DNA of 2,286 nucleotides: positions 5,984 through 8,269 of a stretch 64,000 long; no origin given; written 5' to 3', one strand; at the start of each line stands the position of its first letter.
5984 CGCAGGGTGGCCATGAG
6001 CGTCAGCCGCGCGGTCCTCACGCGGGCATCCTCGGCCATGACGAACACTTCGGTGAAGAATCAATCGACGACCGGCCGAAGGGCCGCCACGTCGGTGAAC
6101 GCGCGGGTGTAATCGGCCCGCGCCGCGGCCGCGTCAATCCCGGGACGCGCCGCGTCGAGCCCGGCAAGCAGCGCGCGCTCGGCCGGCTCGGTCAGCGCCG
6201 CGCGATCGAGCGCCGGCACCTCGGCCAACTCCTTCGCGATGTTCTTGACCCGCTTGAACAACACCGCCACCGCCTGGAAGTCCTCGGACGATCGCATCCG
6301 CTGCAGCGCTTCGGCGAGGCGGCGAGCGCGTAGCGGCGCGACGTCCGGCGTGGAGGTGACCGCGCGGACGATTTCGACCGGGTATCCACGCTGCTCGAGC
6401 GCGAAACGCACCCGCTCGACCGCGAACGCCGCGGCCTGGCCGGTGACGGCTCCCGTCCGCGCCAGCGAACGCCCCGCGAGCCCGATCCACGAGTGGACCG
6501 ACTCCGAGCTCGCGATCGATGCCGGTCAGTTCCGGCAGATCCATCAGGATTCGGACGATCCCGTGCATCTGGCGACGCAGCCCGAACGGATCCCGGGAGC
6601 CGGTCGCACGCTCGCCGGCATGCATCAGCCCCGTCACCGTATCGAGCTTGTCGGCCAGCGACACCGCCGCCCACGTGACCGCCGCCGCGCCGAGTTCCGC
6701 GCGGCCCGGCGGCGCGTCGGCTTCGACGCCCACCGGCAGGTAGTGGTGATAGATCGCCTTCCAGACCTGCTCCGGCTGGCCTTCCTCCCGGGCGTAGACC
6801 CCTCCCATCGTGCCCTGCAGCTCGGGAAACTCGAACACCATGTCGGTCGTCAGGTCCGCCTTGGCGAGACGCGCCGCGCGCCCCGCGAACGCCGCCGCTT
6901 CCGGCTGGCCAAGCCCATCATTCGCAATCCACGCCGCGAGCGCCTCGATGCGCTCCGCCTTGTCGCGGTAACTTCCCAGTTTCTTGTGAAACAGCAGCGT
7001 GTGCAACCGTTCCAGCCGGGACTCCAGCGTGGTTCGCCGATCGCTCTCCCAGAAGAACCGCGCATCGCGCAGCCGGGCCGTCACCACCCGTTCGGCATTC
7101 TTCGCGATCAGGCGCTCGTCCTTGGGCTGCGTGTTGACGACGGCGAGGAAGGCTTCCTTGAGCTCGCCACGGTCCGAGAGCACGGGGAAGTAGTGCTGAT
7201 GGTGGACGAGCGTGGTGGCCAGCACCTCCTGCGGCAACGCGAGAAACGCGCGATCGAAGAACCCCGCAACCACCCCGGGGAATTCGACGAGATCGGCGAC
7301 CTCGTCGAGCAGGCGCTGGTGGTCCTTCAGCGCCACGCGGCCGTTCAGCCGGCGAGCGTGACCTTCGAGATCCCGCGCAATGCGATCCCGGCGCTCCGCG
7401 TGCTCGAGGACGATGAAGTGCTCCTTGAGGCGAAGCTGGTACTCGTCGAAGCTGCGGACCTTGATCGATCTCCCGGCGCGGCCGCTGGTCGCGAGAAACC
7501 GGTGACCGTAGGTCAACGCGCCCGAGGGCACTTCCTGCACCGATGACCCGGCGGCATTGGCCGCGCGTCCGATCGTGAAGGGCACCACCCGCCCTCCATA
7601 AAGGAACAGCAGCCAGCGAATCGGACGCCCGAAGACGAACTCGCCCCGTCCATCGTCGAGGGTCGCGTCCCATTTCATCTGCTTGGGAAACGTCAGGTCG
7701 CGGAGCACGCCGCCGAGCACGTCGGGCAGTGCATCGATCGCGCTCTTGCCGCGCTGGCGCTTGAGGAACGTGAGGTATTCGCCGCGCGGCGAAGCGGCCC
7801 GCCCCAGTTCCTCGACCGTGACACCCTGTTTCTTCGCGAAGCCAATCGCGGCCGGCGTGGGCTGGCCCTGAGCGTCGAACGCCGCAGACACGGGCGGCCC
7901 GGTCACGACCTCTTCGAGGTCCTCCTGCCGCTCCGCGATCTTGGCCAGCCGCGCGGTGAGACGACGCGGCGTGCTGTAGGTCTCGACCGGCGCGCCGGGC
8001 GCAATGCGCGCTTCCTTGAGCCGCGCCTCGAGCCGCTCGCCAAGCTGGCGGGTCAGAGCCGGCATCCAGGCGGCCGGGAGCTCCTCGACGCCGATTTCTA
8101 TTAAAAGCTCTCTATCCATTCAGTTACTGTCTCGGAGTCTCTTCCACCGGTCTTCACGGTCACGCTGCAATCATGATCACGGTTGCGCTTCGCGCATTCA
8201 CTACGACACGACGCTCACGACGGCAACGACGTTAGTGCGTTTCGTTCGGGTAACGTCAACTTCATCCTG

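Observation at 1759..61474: Large palindromes whose arms are locus-specific short tandem repeats fill at least 11 intergenic gaps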

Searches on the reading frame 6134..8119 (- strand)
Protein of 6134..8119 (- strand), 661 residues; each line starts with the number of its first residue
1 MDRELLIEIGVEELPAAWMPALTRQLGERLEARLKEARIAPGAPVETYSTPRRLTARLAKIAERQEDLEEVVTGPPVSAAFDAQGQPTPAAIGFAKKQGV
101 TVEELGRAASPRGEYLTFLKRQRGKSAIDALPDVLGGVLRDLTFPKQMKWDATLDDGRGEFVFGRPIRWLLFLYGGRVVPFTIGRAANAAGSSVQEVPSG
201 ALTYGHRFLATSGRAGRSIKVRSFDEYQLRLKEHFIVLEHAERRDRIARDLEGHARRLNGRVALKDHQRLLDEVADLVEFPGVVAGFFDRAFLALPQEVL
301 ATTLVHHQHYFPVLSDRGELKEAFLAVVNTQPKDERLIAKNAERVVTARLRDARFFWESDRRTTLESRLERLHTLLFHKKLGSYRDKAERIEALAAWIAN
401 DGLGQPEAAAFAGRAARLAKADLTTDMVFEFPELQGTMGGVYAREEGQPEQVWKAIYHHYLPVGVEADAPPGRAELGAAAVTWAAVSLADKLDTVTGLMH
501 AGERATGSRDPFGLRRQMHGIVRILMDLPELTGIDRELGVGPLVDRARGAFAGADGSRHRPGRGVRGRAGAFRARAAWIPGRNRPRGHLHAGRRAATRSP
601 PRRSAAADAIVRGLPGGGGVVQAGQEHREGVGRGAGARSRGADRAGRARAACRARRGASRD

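Call 20: search_protein_families(library=pfam, proteins=[window:6134-8119:-])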
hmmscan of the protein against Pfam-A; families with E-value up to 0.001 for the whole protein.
window:6134-8119:- (661 aa): 1 family
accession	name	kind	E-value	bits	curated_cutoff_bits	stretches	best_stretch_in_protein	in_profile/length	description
PF02092.22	tRNA_synt_2f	-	3.8e-161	538.1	29.2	1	5-527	1-482/536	Glycyl-tRNA synthetase beta subunit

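Call 55: find_homologous_proteins(query=window:6134-8119:-, max_evalue=1e-100)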
Query window:6134-8119:- (661 aa): 5554 proteins with E <= 1e-100 among 8000 candidates; the best 120 are listed.
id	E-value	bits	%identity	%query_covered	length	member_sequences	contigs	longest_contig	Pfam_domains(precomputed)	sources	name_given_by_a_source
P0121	0.0e+0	1200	98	82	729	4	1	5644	PF02092.23,PF05746.22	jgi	jgi:glycyl-tRNA synthetase beta chain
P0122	0.0e+0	1169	94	84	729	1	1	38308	PF02092.23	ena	-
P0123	0.0e+0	1165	94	84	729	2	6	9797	PF02092.23,PF05746.22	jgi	jgi:glycyl-tRNA synthetase beta chain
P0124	0.0e+0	1163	93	84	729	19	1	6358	PF02092.23,PF05746.22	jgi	jgi:glycyl-tRNA synthetase beta chain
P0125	0.0e+0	1153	93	84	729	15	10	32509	PF02092.23,PF05746.22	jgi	jgi:glycyl-tRNA synthetase beta chain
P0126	0.0e+0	1153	93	84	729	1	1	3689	PF02092.23,PF05746.22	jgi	jgi:glycyl-tRNA synthetase beta chain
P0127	0.0e+0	1152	93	84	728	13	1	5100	PF02092.23,PF05746.22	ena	-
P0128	0.0e+0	1146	94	84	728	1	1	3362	PF02092.23,PF05746.22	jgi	jgi:glycyl-tRNA synthetase beta chain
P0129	0.0e+0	1143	93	84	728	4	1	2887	PF02092.23,PF05746.22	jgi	jgi:glycyl-tRNA synthetase beta chain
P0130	0.0e+0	1143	93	84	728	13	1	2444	PF02092.23,PF05746.22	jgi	jgi:glycyl-tRNA synthetase beta chain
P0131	0.0e+0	1122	91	84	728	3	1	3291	PF02092.23,PF05746.22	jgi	-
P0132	0.0e+0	1121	91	84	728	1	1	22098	PF02092.23,PF05746.22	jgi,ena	-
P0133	0.0e+0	1116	90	85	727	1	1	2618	PF02092.23,PF05746.22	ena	-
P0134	0.0e+0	1113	89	85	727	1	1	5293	PF02092.23,PF05746.22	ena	-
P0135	0.0e+0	1108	90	83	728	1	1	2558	PF02092.23,PF05746.22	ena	-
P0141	0.0e+0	1075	86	81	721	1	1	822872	PF02092.23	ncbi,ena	-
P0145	0.0e+0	1067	86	83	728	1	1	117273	PF02092.23,PF05746.22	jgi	jgi:glycyl-tRNA synthetase beta chain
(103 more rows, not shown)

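Call 56: find_encoding_contigs(protein=P0121, flank=10000, max_places=4)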
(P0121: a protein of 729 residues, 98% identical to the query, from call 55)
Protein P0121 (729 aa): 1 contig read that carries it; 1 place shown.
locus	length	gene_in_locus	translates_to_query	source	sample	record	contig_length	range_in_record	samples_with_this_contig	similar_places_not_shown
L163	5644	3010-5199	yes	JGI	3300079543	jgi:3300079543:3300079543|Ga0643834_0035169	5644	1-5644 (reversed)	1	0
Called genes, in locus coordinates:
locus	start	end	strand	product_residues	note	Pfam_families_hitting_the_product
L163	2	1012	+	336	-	PF00571:CBS, PF01769:MgtE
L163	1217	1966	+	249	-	PF11967:RecO_N, PF02565:RecO_C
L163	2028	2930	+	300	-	PF02091:tRNA-synt_2e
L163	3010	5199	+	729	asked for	PF02092:tRNA_synt_2f, PF05746:DALR_1 (faint)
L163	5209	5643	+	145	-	?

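Call 57: find_encoding_contigs(protein=P0122, flank=10000, max_places=4)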
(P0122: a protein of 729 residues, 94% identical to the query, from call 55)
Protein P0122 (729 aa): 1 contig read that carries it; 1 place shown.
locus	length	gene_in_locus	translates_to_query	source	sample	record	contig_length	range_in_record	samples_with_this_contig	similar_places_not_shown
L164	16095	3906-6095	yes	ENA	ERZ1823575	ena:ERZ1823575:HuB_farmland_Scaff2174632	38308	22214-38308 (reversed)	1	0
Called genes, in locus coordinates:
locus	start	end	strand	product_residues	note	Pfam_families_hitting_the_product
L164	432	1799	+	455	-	PF03448:MgtE_N, PF00571:CBS, PF01769:MgtE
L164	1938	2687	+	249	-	PF11967:RecO_N, PF02565:RecO_C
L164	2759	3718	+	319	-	PF02091:tRNA-synt_2e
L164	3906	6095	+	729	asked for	PF02092:tRNA_synt_2f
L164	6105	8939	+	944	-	PF01326:PPDK_N, PF00391:PEP-utilizers, PF02896:PEP-utilizers_C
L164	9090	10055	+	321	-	PF01544:CorA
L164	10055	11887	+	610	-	PF02518:HATPase_c, PF13589:HATPase_c_3, PF01119:DNA_mis_repair, PF08676:MutL_C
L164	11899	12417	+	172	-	PF04978:MST, PF12867:DinB_2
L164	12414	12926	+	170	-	PF04140:ICMT (faint), PF04191:PEMT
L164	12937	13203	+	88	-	PF10041:DUF2277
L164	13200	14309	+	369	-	PF13088:BNR_2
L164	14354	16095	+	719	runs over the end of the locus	-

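Call 58: find_encoding_contigs(protein=P0125, flank=10000, max_places=8)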
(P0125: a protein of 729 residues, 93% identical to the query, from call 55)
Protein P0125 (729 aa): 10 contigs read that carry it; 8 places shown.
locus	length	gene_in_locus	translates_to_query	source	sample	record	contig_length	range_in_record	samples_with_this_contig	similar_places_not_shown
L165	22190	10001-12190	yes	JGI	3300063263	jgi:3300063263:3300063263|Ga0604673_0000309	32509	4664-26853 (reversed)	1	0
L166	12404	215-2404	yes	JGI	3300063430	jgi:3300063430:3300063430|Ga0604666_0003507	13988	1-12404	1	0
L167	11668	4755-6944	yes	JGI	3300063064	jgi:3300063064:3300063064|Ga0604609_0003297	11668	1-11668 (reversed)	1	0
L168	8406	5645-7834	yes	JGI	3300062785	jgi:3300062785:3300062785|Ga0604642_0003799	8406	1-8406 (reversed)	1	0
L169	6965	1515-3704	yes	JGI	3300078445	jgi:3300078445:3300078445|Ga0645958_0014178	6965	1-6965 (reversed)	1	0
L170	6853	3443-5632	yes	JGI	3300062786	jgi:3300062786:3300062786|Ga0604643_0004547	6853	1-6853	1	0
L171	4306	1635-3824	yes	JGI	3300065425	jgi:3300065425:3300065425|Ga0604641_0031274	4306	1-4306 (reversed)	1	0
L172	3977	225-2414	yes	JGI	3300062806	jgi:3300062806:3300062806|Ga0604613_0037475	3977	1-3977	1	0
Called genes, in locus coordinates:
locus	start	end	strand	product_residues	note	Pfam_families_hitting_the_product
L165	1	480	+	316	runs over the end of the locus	PF02562:PhoH, PF13604:AAA_30 (weak), PF13245:AAA_19 (weak)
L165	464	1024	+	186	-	PF02130:YbeY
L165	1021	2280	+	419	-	PF01595:CNNM (weak), PF00571:CBS, PF03471:CorC_HlyC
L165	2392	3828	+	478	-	PF00675:Peptidase_M16, PF05193:Peptidase_M16_C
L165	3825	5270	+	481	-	PF00675:Peptidase_M16, PF05193:Peptidase_M16_C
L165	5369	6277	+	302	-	PF00009:GTP_EFTU, PF00350:Dynamin_N (faint), PF01926:MMR_HSR1, PF02421:FeoB_N, PF02492:cobW (faint), PF03193:RsgA_GTPase (faint), PF10662:PduV-EutP (weak), PF07650:KH_2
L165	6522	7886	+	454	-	PF03448:MgtE_N, PF00571:CBS, PF01769:MgtE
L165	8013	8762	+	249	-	PF11967:RecO_N, PF02565:RecO_C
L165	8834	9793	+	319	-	PF02091:tRNA-synt_2e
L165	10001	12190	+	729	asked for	PF02092:tRNA_synt_2f, PF05746:DALR_1 (weak)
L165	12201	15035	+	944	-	PF01326:PPDK_N, PF00391:PEP-utilizers, PF02896:PEP-utilizers_C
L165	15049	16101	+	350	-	PF01544:CorA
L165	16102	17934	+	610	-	PF02518:HATPase_c, PF13589:HATPase_c_3, PF01119:DNA_mis_repair, PF08676:MutL_C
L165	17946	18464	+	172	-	PF12867:DinB_2, PF04978:MST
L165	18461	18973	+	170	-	PF04191:PEMT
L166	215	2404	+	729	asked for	PF02092:tRNA_synt_2f, PF05746:DALR_1 (weak)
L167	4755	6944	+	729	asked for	PF02092:tRNA_synt_2f, PF05746:DALR_1 (weak)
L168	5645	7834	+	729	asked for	PF02092:tRNA_synt_2f, PF05746:DALR_1 (weak)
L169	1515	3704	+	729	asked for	PF02092:tRNA_synt_2f, PF05746:DALR_1 (weak)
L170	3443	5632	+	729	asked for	PF02092:tRNA_synt_2f, PF05746:DALR_1 (weak)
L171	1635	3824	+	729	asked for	PF02092:tRNA_synt_2f, PF05746:DALR_1 (weak)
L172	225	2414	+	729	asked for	PF02092:tRNA_synt_2f, PF05746:DALR_1 (weak)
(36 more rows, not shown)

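Call 70: find_encoding_contigs(protein=P0132, flank=10000, max_places=2)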
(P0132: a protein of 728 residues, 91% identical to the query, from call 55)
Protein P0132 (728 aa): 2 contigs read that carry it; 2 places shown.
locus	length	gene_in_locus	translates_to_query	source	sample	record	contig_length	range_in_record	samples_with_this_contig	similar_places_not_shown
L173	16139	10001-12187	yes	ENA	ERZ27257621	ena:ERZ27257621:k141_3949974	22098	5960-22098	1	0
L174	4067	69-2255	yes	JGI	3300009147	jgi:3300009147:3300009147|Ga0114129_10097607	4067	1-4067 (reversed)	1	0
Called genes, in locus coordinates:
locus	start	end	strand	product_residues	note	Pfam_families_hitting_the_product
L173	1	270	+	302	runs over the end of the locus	PF00009:GTP_EFTU, PF00350:Dynamin_N (faint), PF01926:MMR_HSR1, PF02421:FeoB_N, PF02492:cobW (faint), PF03193:RsgA_GTPase (faint), PF10662:PduV-EutP (weak), PF07650:KH_2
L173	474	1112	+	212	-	PF04542:Sigma70_r2, PF08281:Sigma70_r4_2, PF04545:Sigma70_r4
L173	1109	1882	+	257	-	-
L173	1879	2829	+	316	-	-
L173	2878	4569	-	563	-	PF09430:EMC7_beta-sandw (faint), PF10670:DUF4198 (faint), PF13620:CarboxypepD_reg, PF13715:CarbopepD_reg_2 (faint), PF17210:SdrD_B (faint), PF17802:SpaA (faint), PF22904:NOMO1-like_2nd (faint), PF13620:CarboxypepD_reg (weak), +2 more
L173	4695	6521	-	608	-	PF00775:Dioxygenase_C (faint), PF13620:CarboxypepD_reg, PF13715:CarbopepD_reg_2 (faint), PF17802:SpaA (faint), PF09430:EMC7_beta-sandw (faint), PF17210:SdrD_B (faint), PF22904:NOMO1-like_2nd (faint), PF13620:CarboxypepD_reg (weak), +2 more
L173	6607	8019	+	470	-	PF03448:MgtE_N, PF00571:CBS, PF01769:MgtE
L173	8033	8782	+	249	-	PF11967:RecO_N, PF02565:RecO_C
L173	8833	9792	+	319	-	PF02091:tRNA-synt_2e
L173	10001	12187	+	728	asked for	PF02092:tRNA_synt_2f, PF05746:DALR_1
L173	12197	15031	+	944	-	PF01326:PPDK_N, PF00391:PEP-utilizers, PF02896:PEP-utilizers_C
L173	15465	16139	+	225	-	?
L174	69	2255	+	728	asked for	PF02092:tRNA_synt_2f, PF05746:DALR_1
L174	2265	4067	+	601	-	?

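Call 71: find_encoding_contigs(protein=P0141, flank=10000, max_places=2)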
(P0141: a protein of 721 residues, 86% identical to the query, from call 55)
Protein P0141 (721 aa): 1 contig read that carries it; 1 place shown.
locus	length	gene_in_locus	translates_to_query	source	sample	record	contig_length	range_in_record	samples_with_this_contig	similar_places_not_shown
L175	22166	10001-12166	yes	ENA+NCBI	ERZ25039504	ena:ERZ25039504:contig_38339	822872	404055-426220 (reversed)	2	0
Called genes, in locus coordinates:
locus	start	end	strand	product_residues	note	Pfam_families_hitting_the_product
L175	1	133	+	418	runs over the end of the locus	PF01595:CNNM (weak), PF00571:CBS, PF03471:CorC_HlyC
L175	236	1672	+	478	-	PF00675:Peptidase_M16, PF05193:Peptidase_M16_C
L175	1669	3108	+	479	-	PF00675:Peptidase_M16, PF05193:Peptidase_M16_C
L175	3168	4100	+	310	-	PF00009:GTP_EFTU, PF00350:Dynamin_N (faint), PF01926:MMR_HSR1, PF02421:FeoB_N, PF03193:RsgA_GTPase (faint), PF07650:KH_2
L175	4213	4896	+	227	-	PF04542:Sigma70_r2, PF08281:Sigma70_r4_2, PF04545:Sigma70_r4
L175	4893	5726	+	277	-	-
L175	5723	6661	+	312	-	-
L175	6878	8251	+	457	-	PF03448:MgtE_N, PF00571:CBS, PF01769:MgtE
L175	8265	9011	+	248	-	PF11967:RecO_N, PF02565:RecO_C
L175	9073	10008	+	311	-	PF02091:tRNA-synt_2e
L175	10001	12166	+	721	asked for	PF02092:tRNA_synt_2f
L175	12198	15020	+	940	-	PF01326:PPDK_N, PF00391:PEP-utilizers, PF02896:PEP-utilizers_C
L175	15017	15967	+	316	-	PF01544:CorA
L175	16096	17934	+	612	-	PF02518:HATPase_c (weak), PF13589:HATPase_c_3, PF01119:DNA_mis_repair, PF08676:MutL_C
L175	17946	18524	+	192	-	PF03473:MOSC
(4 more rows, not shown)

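Call 72: find_encoding_contigs(protein=P0145, flank=10000, max_places=2)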
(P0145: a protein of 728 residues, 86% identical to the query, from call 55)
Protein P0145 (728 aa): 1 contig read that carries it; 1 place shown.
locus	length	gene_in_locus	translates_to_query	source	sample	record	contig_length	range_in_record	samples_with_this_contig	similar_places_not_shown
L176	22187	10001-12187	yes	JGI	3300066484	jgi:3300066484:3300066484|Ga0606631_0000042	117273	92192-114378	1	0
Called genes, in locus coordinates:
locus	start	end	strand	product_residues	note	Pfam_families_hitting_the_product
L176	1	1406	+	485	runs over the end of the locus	PF00675:Peptidase_M16, PF05193:Peptidase_M16_C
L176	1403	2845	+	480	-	PF00675:Peptidase_M16, PF05193:Peptidase_M16_C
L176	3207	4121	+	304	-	PF00009:GTP_EFTU, PF00350:Dynamin_N (faint), PF01926:MMR_HSR1, PF02421:FeoB_N, PF02492:cobW (faint), PF03193:RsgA_GTPase (faint), PF07650:KH_2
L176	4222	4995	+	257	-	PF04542:Sigma70_r2, PF08281:Sigma70_r4_2, PF04545:Sigma70_r4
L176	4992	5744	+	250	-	-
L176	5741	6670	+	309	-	-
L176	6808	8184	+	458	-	PF03448:MgtE_N, PF00571:CBS, PF01769:MgtE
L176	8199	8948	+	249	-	PF11967:RecO_N, PF02565:RecO_C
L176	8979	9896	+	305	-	PF02091:tRNA-synt_2e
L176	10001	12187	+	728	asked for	PF02092:tRNA_synt_2f, PF05746:DALR_1 (weak)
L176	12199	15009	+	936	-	PF01326:PPDK_N, PF00391:PEP-utilizers, PF02896:PEP-utilizers_C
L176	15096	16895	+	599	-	PF02518:HATPase_c, PF13589:HATPase_c_3, PF01119:DNA_mis_repair, PF08676:MutL_C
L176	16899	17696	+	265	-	PF13714:PEP_mutase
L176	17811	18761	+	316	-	PF04199:Cyclase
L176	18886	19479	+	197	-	PF13505:OMP_b-brl (weak)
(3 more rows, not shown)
